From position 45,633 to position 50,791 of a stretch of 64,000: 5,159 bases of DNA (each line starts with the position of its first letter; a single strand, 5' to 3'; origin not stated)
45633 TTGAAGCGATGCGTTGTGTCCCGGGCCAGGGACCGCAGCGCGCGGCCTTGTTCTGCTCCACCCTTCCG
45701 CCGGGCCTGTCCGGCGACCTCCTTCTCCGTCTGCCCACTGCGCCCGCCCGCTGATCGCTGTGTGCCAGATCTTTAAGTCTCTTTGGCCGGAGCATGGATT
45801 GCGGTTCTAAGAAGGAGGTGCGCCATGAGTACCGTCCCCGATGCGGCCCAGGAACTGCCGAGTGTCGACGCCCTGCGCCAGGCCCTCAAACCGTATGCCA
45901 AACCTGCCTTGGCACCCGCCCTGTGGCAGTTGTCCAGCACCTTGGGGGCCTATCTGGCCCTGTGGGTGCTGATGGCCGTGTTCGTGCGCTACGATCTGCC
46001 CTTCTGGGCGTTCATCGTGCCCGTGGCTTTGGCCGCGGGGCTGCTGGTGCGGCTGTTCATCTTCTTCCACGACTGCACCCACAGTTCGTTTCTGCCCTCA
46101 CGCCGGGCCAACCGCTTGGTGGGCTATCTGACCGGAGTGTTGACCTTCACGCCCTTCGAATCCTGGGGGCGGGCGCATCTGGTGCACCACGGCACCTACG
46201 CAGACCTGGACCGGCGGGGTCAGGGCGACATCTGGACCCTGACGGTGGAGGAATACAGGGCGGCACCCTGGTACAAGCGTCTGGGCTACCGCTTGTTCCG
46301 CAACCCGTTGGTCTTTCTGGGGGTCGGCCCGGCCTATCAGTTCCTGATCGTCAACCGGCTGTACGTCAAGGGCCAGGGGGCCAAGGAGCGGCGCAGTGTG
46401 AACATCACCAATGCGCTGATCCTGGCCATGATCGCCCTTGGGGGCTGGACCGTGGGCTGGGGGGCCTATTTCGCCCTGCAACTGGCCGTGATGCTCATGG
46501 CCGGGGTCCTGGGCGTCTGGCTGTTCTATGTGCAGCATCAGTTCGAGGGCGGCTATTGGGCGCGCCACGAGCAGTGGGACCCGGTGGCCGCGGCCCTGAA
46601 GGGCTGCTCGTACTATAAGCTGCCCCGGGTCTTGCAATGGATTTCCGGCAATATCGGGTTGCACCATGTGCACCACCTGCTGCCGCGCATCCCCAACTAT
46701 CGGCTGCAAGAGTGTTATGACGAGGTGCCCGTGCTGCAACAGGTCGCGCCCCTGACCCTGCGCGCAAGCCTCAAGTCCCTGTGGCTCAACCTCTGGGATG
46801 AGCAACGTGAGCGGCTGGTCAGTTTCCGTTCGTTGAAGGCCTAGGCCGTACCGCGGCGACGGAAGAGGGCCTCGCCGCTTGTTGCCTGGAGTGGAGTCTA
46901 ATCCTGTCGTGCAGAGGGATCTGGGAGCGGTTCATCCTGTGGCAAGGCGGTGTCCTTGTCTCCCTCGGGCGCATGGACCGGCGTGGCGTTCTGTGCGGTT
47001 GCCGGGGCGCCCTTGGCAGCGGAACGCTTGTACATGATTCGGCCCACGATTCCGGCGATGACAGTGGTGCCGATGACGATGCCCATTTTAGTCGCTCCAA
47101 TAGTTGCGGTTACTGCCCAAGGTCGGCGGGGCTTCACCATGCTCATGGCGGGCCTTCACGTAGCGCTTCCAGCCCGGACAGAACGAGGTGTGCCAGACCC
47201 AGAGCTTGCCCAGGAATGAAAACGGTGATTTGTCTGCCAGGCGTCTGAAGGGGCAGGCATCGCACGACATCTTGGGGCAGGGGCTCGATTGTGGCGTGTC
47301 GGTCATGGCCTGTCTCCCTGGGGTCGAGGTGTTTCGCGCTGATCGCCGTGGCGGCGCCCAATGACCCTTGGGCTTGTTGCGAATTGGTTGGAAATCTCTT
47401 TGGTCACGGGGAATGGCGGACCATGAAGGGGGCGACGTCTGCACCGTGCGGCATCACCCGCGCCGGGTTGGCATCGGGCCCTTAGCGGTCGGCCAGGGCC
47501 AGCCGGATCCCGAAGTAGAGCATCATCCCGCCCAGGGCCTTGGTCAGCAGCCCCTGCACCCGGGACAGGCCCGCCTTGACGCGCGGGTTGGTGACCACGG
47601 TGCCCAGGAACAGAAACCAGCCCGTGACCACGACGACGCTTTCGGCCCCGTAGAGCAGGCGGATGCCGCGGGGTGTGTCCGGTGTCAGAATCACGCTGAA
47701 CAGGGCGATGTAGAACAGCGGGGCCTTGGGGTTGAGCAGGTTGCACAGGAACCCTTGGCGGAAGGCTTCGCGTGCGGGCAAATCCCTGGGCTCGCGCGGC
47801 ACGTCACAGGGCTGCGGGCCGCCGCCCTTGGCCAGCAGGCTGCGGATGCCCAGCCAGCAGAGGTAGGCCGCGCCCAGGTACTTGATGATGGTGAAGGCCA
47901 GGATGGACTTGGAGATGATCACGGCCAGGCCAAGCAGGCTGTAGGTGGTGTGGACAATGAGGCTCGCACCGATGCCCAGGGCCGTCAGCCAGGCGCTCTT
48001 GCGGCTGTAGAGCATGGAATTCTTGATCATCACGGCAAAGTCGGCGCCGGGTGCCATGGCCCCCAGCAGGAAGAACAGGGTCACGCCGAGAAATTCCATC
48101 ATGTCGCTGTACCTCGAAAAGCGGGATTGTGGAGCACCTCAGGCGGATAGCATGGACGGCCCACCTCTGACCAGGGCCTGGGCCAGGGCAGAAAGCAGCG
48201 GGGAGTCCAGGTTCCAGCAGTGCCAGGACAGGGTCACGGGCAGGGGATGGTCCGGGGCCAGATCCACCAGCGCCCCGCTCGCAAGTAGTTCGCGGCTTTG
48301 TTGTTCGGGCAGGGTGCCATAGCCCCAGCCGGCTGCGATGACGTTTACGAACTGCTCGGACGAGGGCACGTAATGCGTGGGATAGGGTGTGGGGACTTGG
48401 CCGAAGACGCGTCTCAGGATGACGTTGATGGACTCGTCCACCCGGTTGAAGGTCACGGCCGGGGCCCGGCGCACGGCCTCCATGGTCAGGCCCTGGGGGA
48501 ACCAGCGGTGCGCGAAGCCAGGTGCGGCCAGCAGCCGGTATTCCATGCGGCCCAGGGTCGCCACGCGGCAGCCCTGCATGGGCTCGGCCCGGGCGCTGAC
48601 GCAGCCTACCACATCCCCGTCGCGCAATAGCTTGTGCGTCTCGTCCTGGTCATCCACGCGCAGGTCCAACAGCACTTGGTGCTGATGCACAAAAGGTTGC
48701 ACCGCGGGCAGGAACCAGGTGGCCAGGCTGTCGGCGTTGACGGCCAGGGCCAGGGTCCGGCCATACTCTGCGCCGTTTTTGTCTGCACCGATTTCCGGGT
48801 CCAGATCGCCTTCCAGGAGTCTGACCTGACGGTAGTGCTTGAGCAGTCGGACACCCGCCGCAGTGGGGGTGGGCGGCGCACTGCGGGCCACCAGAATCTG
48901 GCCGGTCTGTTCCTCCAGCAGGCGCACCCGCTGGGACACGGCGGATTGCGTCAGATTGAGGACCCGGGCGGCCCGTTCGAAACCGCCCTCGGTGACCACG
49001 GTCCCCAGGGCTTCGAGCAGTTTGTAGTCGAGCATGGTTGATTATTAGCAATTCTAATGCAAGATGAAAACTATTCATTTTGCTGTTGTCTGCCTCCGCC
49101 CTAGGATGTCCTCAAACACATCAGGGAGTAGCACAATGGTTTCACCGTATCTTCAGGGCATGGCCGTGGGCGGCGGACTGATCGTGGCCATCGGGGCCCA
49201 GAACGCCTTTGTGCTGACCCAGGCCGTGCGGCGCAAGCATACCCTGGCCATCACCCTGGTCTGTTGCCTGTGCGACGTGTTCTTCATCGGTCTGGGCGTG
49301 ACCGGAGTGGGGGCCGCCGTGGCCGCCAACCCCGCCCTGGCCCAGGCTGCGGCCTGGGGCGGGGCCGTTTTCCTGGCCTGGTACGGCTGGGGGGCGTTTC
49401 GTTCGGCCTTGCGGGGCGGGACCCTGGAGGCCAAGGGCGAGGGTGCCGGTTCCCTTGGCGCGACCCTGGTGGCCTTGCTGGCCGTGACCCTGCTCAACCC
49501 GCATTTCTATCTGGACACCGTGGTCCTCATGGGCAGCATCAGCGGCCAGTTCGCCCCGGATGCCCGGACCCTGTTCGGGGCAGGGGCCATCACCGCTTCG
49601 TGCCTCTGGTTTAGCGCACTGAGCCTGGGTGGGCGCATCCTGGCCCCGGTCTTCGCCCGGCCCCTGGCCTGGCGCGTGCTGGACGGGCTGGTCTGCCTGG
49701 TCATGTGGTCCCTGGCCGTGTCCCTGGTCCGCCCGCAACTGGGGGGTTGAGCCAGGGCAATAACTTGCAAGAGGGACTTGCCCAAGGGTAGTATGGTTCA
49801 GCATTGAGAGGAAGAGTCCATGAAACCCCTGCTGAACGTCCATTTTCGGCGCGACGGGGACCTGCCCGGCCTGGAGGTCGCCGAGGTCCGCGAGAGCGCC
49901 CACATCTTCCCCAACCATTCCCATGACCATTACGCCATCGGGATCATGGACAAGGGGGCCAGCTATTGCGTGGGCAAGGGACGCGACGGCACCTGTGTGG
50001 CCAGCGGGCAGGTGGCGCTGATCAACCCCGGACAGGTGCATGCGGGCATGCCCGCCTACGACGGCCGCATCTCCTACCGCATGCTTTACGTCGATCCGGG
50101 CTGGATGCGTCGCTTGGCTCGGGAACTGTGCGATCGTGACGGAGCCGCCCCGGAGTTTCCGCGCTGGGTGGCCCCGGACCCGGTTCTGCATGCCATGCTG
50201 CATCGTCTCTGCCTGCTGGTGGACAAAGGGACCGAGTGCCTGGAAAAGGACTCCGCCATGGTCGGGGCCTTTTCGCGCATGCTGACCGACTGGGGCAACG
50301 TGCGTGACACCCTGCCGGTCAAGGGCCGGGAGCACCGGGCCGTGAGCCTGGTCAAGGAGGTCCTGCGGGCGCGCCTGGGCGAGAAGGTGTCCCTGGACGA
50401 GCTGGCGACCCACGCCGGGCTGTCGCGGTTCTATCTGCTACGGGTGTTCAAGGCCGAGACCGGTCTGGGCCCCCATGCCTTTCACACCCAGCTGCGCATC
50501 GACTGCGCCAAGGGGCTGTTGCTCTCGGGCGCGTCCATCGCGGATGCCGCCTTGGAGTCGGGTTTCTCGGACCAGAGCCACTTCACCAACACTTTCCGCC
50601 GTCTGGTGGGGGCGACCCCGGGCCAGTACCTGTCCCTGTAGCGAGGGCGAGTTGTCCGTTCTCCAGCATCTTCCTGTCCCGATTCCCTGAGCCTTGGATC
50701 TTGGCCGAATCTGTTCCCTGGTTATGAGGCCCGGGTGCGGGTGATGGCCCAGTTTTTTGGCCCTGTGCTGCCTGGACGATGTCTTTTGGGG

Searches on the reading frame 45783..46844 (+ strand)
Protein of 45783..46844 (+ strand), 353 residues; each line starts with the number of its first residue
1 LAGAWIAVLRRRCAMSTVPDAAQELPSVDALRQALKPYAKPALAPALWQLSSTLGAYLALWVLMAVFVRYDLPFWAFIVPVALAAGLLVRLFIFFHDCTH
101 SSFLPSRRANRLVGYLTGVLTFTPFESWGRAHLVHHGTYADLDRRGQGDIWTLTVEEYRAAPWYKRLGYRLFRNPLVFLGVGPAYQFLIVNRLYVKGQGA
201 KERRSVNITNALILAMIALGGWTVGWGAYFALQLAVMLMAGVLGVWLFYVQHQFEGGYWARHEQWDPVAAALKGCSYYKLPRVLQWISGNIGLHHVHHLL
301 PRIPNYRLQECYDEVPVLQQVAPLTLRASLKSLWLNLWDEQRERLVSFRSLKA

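Call 8: search_protein_families(library=pfam, proteins=[window:45783-46844:+], max_evalue=0.0001)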
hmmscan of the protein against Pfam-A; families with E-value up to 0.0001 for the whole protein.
window:45783-46844:+ (353 aa): 1 family
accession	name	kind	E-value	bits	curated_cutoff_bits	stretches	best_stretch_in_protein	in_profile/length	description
PF00487.30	FA_desaturase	-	1.4e-31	110.7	29.7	1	74-315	2-238/253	Fatty acid desaturase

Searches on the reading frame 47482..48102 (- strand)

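Call 8: search_protein_families(library=pfam, proteins=[window:47482-48102:-], max_evalue=0.0001)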
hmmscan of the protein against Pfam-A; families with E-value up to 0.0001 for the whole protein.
window:47482-48102:- (206 aa): 1 family
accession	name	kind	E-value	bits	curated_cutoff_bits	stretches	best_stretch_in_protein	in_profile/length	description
PF01810.24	LysE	-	1.9e-33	116.1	25.6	1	13-203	2-191/193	LysE type translocator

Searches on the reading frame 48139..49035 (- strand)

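Call 8: search_protein_families(library=pfam, proteins=[window:48139-49035:-], max_evalue=0.0001)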
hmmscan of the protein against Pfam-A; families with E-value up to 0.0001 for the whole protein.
window:48139-49035:- (298 aa): 2 families
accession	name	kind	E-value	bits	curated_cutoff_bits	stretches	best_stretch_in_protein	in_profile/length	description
PF03466.25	LysR_substrate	-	2.3e-15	57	28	1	92-289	5-205/209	LysR substrate binding domain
PF00126.33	HTH_1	-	4.1e-14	52.7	26.6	1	5-61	2-59/60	Bacterial regulatory helix-turn-helix protein, lysR family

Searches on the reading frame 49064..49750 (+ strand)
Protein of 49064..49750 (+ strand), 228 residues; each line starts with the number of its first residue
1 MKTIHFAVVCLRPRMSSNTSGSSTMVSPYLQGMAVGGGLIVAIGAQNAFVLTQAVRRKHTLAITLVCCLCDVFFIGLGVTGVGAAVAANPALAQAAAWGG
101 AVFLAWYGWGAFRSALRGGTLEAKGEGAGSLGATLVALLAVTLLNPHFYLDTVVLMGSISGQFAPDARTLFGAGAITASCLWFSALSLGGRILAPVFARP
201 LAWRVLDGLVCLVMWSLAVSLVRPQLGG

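Call 8: search_protein_families(library=pfam, proteins=[window:49064-49750:+], max_evalue=0.0001)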
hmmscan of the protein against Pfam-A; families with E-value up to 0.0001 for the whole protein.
window:49064-49750:+ (228 aa): 1 family
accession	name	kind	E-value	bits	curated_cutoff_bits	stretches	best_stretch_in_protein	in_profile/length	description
PF01810.24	LysE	-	5.5e-36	124.3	25.6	1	39-223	3-191/193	LysE type translocator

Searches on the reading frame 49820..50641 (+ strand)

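Call 8: search_protein_families(library=pfam, proteins=[window:49820-50641:+], max_evalue=0.0001)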
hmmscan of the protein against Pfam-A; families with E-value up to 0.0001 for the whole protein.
window:49820-50641:+ (273 aa): 3 families
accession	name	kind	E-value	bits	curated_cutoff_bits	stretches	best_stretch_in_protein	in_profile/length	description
PF12833.13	HTH_18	-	7.2e-24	84.3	33.6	1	195-271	1-78/80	Helix-turn-helix domain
PF00165.29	HTH_AraC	-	1.2e-18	67.2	26.6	2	236-271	7-41/42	Bacterial regulatory helix-turn-helix proteins, AraC family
PF02311.25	AraC_binding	-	1.4e-18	67.3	21.1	1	16-134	2-116/135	AraC-like ligand binding domain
